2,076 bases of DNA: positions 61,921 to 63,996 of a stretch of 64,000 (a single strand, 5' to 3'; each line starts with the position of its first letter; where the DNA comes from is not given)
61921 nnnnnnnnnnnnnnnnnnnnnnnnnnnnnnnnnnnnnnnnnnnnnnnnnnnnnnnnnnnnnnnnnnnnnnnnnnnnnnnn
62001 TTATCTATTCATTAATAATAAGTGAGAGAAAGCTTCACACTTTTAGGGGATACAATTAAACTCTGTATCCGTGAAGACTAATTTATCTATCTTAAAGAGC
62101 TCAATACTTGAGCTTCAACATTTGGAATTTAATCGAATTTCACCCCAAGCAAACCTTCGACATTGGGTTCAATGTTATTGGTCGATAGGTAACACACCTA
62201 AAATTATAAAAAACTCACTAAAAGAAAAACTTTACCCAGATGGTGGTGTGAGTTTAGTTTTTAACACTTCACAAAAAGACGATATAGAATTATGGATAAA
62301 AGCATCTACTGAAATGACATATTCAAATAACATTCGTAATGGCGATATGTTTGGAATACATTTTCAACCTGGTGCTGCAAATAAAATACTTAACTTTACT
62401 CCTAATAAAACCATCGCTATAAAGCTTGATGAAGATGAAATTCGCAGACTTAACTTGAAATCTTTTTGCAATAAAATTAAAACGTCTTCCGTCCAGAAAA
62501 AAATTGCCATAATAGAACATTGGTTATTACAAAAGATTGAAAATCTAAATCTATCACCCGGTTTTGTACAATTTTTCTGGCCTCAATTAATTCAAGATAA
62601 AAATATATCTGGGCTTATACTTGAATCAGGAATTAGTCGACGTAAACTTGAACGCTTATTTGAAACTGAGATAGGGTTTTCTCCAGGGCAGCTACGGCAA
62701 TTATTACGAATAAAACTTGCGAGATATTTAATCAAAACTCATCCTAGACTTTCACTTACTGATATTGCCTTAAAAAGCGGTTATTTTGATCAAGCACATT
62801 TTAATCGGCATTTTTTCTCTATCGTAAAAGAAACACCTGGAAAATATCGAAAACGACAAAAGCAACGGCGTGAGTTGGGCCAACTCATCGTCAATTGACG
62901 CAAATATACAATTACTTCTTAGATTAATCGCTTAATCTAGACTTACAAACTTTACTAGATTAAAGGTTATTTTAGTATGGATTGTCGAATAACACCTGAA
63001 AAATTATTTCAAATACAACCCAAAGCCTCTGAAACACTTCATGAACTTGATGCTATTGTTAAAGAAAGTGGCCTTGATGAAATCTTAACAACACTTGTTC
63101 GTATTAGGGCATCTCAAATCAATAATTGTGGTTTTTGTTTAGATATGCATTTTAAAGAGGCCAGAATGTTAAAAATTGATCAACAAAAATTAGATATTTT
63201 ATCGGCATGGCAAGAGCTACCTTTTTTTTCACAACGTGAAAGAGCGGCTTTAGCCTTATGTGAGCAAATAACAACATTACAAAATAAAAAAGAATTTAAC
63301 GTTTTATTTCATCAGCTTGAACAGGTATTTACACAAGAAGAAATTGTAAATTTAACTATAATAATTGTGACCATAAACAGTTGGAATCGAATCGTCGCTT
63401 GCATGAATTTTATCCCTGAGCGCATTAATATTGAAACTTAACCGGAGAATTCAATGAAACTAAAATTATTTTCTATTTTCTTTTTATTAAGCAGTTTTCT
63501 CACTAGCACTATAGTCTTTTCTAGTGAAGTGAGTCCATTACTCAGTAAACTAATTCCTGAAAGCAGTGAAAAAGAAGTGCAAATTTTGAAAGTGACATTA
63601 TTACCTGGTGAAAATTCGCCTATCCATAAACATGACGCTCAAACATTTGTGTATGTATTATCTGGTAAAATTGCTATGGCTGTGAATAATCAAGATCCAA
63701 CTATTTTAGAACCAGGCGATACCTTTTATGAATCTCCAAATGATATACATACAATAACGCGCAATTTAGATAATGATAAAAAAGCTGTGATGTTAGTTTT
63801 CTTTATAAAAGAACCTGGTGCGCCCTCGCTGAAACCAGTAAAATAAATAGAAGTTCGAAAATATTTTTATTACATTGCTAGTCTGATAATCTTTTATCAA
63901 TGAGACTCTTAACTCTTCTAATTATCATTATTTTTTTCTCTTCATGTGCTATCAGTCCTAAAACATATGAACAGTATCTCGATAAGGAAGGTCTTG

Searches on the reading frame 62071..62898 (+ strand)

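Call 67: search_protein_families(library=pfam, proteins=[window:62071-62898:+], max_evalue=0.00001)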
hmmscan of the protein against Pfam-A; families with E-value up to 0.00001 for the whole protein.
window:62071-62898:+ (275 aa): 3 families
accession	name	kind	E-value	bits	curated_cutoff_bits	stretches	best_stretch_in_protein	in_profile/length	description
PF12833.13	HTH_18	-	8.1e-21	74.6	33.6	1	187-262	6-80/80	Helix-turn-helix domain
PF20240.3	DUF6597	-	3.7e-13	49.9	27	1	22-110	2-93/103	Domain of unknown function (DUF6597)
PF00165.29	HTH_AraC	-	7.3e-10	39.2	26.6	0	224-261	6-42/42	Bacterial regulatory helix-turn-helix proteins, AraC family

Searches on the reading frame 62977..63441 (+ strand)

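Call 67: search_protein_families(library=pfam, proteins=[window:62977-63441:+], max_evalue=0.00001)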
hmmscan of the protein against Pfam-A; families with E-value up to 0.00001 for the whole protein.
window:62977-63441:+ (154 aa): 1 family
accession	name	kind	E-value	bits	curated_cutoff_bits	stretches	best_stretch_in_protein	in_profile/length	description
PF02627.25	CMD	-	2e-14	53.8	23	1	25-95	12-82/84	Carboxymuconolactone decarboxylase family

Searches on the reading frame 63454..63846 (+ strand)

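Call 67: search_protein_families(library=pfam, proteins=[window:63454-63846:+], max_evalue=0.00001)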
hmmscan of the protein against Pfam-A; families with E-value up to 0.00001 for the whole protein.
window:63454-63846:+ (130 aa): 1 family
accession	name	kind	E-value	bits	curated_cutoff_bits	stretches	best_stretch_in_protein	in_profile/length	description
PF07883.17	Cupin_2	-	1.6e-14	53.8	27.2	1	47-116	3-69/70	Cupin domain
